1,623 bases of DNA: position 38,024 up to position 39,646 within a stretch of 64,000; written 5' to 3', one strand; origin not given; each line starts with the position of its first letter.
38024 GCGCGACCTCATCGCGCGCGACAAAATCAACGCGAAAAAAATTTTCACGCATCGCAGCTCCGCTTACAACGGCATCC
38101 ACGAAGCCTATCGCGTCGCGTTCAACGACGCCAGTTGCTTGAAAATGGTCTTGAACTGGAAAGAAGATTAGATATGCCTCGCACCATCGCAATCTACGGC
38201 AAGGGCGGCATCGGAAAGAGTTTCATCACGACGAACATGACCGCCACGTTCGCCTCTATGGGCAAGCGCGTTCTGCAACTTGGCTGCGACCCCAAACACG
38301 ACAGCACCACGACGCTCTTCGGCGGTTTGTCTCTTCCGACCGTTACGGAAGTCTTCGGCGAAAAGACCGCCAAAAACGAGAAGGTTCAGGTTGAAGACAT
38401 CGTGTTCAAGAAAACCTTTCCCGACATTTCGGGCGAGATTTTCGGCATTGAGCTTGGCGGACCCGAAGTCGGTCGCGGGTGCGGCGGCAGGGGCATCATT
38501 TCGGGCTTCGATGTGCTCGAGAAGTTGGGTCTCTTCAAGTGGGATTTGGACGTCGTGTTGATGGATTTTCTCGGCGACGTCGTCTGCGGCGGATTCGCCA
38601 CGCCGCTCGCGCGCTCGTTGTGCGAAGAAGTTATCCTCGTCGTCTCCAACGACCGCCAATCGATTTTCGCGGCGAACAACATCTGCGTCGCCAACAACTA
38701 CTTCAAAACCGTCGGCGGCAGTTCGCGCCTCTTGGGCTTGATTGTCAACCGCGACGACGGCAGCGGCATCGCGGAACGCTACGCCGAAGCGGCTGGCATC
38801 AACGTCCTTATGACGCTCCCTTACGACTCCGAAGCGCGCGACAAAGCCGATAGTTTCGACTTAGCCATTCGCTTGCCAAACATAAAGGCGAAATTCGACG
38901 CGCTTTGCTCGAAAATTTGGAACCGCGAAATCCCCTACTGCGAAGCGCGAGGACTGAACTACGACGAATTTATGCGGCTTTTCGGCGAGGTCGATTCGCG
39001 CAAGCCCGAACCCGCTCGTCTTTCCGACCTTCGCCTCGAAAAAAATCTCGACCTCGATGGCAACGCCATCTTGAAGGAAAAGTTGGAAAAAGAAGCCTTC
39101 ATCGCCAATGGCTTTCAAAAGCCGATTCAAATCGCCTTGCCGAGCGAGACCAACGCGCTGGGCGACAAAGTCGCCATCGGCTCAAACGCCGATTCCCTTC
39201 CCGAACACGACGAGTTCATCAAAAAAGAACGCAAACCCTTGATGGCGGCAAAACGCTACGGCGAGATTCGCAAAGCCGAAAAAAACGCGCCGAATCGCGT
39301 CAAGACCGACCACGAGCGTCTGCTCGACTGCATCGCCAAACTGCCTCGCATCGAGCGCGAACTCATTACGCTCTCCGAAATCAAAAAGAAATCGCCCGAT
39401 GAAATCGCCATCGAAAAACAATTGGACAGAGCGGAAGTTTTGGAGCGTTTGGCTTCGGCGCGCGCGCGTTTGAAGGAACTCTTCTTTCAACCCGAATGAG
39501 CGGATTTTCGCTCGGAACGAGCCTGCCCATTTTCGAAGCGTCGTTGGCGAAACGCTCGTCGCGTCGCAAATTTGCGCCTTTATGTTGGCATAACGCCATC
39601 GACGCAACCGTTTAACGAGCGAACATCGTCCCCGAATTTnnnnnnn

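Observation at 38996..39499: BchX (chlorophyllide reductase Fe protein) carries a ~165-aa C-terminal extension ending in a sigma-70 region-4-like helix-turn-helix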

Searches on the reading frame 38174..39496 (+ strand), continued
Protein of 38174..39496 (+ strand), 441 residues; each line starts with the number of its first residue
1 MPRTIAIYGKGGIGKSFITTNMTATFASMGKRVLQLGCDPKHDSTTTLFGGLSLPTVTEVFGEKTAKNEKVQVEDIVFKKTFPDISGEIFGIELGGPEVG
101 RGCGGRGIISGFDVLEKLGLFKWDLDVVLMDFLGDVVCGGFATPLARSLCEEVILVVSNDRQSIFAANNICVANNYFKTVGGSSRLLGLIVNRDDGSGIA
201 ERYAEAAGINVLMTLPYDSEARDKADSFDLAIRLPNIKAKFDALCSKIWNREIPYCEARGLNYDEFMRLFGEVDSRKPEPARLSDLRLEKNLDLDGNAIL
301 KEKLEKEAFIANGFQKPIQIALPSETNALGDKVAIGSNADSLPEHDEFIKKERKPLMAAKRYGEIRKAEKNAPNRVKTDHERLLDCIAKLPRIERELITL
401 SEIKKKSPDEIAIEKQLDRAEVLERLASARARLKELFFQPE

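Call 48: find_related_loci(query=A1, collection=genome_contigs, flank=2500)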
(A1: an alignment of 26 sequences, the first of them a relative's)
Query A1 (441 aa) in genome_contigs; peptide patterns used: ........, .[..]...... (x = any residue, [..] = any of these).
600 stretches matched a pattern (row limit reached: there are more); 593 encode a relative of the query (tblastn E <= 1e-3); the best 80 are kept; 80 distinct loci.
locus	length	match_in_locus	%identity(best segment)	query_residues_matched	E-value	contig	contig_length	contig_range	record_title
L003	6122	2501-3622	55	2-439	2e-136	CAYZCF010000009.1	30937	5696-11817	MAG TPA_asm: uncultured Chlorobiaceae bacterium isolate binchicken_co66_179 genome assembly, contig: NODE_2454_length_30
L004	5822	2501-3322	54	3-271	6e-94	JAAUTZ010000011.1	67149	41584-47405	MAG: Chloroflexaceae bacterium isolate SM2_1_1 NODE_46_length_67149_cov_32.121333, whole genome shotgun sequence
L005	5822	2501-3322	53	3-271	6e-94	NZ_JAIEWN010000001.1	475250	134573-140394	Oscillochloris sp. ZM17-4 Scaffold_1, whole genome shotgun sequence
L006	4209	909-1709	53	10-271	4e-90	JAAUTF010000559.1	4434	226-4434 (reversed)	MAG: Candidatus Gracilibacteria bacterium isolate SM1_231_1 NODE_9370_length_4434_cov_2.266543, whole genome shotgun seq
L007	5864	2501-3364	50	2-286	3e-88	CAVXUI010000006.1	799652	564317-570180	MAG: uncultured Chloroflexia bacterium isolate MFD04651.bin.2.9 genome assembly, contig: contig_14173, whole genome shot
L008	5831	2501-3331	43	3-286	2e-75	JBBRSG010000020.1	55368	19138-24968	MAG: Chloroflexia bacterium isolate La2_metabat2.031 La2_metabat2.031_K_297513L55368_cov_13.6391, whole genome shotgun s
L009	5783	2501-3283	49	3-270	9e-73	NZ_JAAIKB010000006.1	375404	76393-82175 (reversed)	Falsiroseomonas algicola strain PeD5 NODE_6_length_375404_cov_244.868339, whole genome shotgun sequence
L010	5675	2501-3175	55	3-233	2e-72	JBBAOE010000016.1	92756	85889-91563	MAG: Burkholderiaceae bacterium isolate EUL_133 ctg16-EUL_133, whole genome shotgun sequence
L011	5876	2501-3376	47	3-305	8e-71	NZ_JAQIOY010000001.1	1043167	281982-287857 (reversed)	Thalassococcus lentus strain KCTC 32084 YCS.24_ctg001, whole genome shotgun sequence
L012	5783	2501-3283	48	3-270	1e-70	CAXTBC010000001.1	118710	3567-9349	MAG TPA_asm: uncultured Acetobacteraceae bacterium isolate private_T1904_metawrap_bin.3 genome assembly, contig: private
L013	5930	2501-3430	45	3-317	6e-71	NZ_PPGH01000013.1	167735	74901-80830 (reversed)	Chromatium okenii strain LaCa tig00000044, whole genome shotgun sequence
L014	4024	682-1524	47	3-287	1e-70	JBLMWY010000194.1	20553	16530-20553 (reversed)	MAG: Bdellovibrio bacteriovorus isolate MAG270 PRJNA957066_bin5_renamed_193, whole genome shotgun sequence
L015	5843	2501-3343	48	3-287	2e-70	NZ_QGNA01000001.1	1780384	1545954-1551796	Falsiroseomonas bella strain CQN31 contig1, whole genome shotgun sequence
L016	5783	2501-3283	47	3-270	2e-70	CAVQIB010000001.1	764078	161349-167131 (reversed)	MAG: uncultured Alphaproteobacteria bacterium isolate MFD09730.bin.2.110 genome assembly, contig: contig_10941, whole ge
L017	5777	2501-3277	47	5-270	4e-70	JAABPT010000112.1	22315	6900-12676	MAG: Burkholderiales bacterium isolate S01.Bin058 Scaffold_19, whole genome shotgun sequence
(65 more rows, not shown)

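Call 75: find_encoding_contigs(protein=P0040, flank=8000, max_places=2)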
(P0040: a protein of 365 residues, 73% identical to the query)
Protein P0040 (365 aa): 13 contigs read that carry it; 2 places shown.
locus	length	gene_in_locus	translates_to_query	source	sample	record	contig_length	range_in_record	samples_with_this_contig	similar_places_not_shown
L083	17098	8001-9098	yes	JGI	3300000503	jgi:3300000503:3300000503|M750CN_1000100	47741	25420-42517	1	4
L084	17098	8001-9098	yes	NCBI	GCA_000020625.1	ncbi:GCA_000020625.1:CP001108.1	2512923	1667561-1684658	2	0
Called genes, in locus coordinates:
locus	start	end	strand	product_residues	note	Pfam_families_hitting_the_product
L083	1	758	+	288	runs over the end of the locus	-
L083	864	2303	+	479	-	PF00072:Response_reg, PF00158:Sigma54_activat, PF01078:Mg_chelatase (faint), PF14532:Sigma54_activ_2, PF07728:AAA_5 (weak), PF25601:AAA_lid_14, PF02954:HTH_8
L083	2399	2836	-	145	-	PF22769:DCD, PF00692:dUTPase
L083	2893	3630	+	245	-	PF02585:PIG-L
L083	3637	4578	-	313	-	PF00070:Pyr_redox (faint), PF00890:FAD_binding_2 (weak), PF01134:GIDA (faint), PF01266:DAO (weak), PF07992:Pyr_redox_2, PF12831:FAD_oxidored, PF13450:NAD_binding_8 (weak), PF13738:Pyr_redox_3, +1 more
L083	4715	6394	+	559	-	PF00496:SBP_bac_5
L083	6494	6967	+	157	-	PF07284:BCHF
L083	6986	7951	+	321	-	PF08240:ADH_N (weak), PF00107:ADH_zinc_N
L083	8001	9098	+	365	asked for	PF00142:Fer4_NifH, PF01656:CbiA, PF10609:ParA (faint), PF13614:AAA_31, PF08281:Sigma70_r4_2 (weak)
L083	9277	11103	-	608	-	PF00009:GTP_EFTU, PF01926:MMR_HSR1 (faint), PF22042:EF-G_D2, PF03144:GTP_EFTU_D2, PF00679:EFG_C, PF21018:BipA_C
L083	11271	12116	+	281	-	PF01578:Cytochrom_C_asm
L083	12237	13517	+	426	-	PF05201:GlutR_N, PF01488:Shikimate_DH, PF03807:F420_oxidored (weak), PF13241:NAD_binding_7 (faint), PF00745:GlutR_dimer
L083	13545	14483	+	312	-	PF01379:Porphobil_deam, PF03900:Porphobil_deamC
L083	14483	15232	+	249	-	PF02602:HEM4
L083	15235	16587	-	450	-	PF02646:RmuC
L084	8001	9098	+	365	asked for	PF00142:Fer4_NifH, PF01656:CbiA, PF10609:ParA (faint), PF13614:AAA_31, PF08281:Sigma70_r4_2 (weak)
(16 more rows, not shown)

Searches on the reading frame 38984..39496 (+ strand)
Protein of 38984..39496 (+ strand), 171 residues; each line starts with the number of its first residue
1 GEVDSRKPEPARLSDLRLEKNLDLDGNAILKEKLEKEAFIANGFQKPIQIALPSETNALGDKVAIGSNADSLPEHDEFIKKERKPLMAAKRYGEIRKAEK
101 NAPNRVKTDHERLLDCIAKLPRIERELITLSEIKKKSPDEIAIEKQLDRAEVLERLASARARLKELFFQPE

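Call 4: search_protein_families(library=pfam, proteins=[window:38996-39496:+], max_evalue=10)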
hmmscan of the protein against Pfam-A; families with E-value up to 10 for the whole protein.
window:38996-39496:+ (167 aa): 1 family
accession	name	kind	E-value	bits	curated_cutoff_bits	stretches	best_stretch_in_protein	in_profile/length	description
PF08281.18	Sigma70_r4_2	-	3.8e-06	26.9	25.7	1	107-159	2-54/54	Sigma-70, region 4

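Call 5: search_protein_families(library=ncbifam, proteins=[window:38996-39496:+], max_evalue=1)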
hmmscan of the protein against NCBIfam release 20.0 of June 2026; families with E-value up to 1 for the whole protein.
window:38996-39496:+ (167 aa): 15 families
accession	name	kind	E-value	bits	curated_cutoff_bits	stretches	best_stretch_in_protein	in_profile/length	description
TIGR02937.1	sigma70-ECF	superfamily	7.2e-06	25.7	42.9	1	97-161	99-163/165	sigma-70 family RNA polymerase sigma factor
NF007226.0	PRK09644.1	equivalog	1.6e-05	25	199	1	73-163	65-157/166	RNA polymerase sigma factor SigM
NF058625.1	sigma_PG0214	equivalog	3.5e-05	23.6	130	1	90-164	87-162/170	GFO_1088 family ECF-type sigma factor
TIGR02989.1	Sig-70_gvs1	subfamily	6.1e-05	23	124.55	1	90-160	85-155/158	RNA polymerase sigma-70 factor, Rhodopirellula/Verrucomicrobium family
NF007215.0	PRK09637.1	equivalog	0.00024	21.2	212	1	96-164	87-155/181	RNA polymerase sigma factor SigZ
TIGR02985.1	Sig70_bacteroi1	subfamily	0.00029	21.1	126.4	1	101-161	100-160/162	RNA polymerase sigma-70 factor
NF009170.0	PRK12517.1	subfamily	0.00039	19.9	197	1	97-163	110-176/188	RNA polymerase sigma factor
NF006930.0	PRK09415.1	subfamily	0.001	18.9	198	1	102-163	114-175/179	RNA polymerase factor sigma C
TIGR02950.1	SigM_subfam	subfamily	0.0017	18.2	147.95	1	76-162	68-157/159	RNA polymerase sigma factor, SigM family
TIGR02959.1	SigZ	equivalog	0.0024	17.7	168.65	1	95-164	80-149/170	RNA polymerase sigma factor SigZ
NF009185.0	PRK12533.1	equivalog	0.0038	16.9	248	1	104-162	134-192/231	RNA polymerase sigma factor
TIGR02983.1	SigE-fam_strep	subfamily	0.0067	16.3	141.55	1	93-162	88-157/162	SigE family RNA polymerase sigma factor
TIGR02984.1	Sig-70_plancto1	subfamily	0.0078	15.8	183.75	1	94-162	116-187/189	RNA polymerase sigma-70 factor, Planctomycetaceae-specific subfamily 1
NF001376.0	PRK00278.2-3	equivalog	0.009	15.5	284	1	97-158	23-79/255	indole-3-glycerol phosphate synthase TrpC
NF009168.0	PRK12515.1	subfamily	0.011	15.3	236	1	104-163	120-179/189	RNA polymerase sigma factor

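Call 6: find_homologous_proteins(query=window:38984-39496:+, max_evalue=0.01)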
Query window:38984-39496:+ (171 aa): 2 proteins with E <= 0.01 among 298 candidates.
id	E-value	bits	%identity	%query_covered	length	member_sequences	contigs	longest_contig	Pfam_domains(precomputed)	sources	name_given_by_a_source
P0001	9.3e-74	265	74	100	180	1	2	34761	PF08281.19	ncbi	ncbi:MAG: sigma-70 region 4 domain-containing protein [Chloroherpetonaceae bacterium]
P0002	1.1e-45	174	56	100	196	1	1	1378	PF08281.19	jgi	jgi:chlorophyllide a reductase subunit X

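Call 9: find_encoding_contigs(protein=P0001, flank=6000)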
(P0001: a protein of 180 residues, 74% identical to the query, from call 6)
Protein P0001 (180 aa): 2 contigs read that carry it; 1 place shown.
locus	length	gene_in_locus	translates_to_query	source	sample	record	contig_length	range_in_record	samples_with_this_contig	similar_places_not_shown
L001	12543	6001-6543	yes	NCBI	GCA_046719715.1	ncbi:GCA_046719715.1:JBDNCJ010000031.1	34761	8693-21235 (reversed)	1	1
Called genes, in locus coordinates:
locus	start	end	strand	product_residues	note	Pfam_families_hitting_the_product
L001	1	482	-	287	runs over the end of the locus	-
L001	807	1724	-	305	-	-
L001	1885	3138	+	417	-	PF05977:MFS_3, PF07690:MFS_1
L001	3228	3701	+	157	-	PF07284:BCHF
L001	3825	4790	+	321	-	PF16912:Glu_dehyd_C (weak), PF00107:ADH_zinc_N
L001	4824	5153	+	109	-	PF05635:23S_rRNA_IVP, PF22296:bAvd (weak)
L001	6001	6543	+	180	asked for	PF08281:Sigma70_r4_2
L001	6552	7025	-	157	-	PF04307:YdjM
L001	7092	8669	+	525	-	-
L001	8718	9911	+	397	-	PF00162:PGK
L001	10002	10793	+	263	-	PF01694:Rhomboid, PF20216:DUF6576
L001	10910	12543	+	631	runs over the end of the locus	PF00012:HSP70, PF06723:MreB_Mbl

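Call 10: find_encoding_contigs(protein=P0002, flank=6000)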
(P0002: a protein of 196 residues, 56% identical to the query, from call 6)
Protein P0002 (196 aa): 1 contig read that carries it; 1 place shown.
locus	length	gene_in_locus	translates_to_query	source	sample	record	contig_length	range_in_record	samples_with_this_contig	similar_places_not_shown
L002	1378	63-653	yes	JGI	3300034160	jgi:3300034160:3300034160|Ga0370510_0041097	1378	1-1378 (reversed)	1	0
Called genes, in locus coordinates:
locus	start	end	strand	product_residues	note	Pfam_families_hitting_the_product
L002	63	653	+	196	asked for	PF08281:Sigma70_r4_2 (weak)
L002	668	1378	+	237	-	?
